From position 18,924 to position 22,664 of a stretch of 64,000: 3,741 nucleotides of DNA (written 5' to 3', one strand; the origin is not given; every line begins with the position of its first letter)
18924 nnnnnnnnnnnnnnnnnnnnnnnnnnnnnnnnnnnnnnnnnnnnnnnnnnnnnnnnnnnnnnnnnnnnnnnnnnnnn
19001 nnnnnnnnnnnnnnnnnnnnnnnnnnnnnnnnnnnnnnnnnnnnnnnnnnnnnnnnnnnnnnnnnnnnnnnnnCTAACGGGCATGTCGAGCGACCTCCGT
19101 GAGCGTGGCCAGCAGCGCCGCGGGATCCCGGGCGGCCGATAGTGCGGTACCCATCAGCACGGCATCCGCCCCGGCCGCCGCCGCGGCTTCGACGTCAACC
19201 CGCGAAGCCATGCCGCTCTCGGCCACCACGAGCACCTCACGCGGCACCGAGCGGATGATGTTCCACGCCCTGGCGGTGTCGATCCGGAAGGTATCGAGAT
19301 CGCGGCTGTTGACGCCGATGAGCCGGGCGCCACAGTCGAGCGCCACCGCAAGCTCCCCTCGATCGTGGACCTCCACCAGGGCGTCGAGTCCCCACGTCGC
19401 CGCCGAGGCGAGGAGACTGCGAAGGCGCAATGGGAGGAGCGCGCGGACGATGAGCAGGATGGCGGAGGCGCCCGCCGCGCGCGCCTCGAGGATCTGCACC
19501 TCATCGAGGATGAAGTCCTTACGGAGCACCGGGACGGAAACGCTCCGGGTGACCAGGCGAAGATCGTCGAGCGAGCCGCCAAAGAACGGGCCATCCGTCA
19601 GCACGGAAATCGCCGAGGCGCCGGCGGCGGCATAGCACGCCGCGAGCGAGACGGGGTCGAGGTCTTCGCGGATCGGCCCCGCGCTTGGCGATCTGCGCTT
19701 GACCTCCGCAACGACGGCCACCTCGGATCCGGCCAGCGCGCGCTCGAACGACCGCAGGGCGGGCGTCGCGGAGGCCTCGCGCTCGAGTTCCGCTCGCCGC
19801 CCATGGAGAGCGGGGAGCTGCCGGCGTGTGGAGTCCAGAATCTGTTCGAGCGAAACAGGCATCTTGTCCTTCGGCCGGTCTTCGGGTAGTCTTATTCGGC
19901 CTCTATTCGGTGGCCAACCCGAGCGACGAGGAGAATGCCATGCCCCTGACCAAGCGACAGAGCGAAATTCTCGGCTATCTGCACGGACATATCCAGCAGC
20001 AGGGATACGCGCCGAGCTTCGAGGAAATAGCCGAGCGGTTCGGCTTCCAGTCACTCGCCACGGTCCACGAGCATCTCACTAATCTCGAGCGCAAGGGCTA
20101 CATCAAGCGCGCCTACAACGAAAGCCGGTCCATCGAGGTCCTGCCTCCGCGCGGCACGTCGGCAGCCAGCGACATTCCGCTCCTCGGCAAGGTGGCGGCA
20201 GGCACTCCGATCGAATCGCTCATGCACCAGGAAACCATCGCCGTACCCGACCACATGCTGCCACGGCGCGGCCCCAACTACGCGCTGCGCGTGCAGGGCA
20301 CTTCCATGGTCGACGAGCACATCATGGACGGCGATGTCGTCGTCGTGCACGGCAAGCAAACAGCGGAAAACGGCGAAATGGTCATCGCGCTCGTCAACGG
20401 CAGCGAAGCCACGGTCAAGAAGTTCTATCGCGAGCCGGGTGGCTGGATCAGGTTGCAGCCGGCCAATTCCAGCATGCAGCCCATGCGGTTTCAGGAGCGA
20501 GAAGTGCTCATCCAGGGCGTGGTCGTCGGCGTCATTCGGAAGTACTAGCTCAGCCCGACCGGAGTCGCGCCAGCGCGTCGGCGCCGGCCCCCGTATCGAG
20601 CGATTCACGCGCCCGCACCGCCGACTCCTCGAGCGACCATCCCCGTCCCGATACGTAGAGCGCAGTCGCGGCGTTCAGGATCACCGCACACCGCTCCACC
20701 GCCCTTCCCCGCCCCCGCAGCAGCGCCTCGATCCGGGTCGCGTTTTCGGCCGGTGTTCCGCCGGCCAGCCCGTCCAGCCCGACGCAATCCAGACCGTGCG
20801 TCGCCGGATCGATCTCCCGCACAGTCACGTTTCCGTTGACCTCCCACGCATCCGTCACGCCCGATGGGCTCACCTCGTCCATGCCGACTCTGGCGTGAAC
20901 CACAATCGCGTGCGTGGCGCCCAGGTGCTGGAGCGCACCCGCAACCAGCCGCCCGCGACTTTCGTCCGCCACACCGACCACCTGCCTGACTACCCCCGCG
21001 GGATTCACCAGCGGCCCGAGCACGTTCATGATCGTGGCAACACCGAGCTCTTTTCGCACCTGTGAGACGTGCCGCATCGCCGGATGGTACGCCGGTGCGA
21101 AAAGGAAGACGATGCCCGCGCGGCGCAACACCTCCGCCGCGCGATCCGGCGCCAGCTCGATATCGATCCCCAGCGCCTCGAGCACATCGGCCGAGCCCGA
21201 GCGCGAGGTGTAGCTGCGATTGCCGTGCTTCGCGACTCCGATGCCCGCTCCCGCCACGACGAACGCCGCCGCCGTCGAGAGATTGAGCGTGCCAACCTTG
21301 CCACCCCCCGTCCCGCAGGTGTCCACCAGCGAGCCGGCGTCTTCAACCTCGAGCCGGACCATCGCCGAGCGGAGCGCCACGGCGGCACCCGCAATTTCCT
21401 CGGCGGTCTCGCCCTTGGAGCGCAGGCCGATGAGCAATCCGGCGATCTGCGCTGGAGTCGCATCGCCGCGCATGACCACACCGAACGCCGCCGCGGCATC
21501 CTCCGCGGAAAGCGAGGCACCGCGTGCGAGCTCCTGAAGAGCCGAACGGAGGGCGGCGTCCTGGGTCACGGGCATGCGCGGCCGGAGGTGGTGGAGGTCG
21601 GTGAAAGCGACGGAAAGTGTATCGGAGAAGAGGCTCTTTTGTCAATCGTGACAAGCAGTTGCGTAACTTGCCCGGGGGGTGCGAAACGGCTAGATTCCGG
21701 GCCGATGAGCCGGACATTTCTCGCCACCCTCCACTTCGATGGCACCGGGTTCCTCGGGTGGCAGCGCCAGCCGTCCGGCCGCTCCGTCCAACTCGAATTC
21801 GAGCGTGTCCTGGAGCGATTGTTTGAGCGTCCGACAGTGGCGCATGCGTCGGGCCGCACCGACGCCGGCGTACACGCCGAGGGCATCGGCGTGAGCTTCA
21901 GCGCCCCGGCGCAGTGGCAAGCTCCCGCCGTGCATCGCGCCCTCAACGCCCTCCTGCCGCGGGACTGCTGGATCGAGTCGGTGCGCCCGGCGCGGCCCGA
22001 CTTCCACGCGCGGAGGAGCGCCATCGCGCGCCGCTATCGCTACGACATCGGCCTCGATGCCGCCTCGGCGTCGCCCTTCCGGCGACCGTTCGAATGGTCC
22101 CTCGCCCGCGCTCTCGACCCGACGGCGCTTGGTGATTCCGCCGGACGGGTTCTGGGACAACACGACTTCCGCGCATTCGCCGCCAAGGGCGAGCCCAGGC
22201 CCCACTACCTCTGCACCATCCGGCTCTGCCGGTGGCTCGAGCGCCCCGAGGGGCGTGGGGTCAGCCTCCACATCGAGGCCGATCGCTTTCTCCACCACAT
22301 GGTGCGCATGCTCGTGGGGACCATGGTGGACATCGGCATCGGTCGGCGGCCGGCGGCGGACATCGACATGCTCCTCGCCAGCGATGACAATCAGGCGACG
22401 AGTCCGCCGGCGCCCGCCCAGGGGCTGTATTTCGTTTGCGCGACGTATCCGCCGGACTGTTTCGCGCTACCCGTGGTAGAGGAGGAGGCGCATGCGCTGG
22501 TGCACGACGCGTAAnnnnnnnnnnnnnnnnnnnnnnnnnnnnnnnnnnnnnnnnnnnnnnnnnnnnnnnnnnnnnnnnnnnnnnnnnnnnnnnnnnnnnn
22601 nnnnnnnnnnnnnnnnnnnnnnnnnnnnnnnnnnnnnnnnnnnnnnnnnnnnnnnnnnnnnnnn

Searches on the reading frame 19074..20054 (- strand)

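Call 11: search_protein_families(library=pfam, proteins=[window:19074-20054:-])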
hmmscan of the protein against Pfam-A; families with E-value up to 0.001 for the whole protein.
window:19074-20054:- (326 aa): 2 families
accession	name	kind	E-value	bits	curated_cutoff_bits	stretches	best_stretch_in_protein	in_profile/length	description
PF00218.27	IGPS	-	6.7e-76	255.3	27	1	69-315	1-251/254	Indole-3-glycerol phosphate synthase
PF05690.20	ThiG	-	0.00079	19.3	23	1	266-317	169-219/247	Thiazole biosynthesis protein ThiG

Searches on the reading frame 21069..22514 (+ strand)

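Call 8: search_protein_families(library=pfam, proteins=[window:21069-22514:+])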
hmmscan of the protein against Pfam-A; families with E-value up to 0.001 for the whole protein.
window:21069-22514:+ (481 aa): 1 family
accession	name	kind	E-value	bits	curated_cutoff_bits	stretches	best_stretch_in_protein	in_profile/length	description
PF01416.25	PseudoU_synth_1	-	2.3e-29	102.5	23.3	2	361-461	5-108/108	tRNA pseudouridine synthase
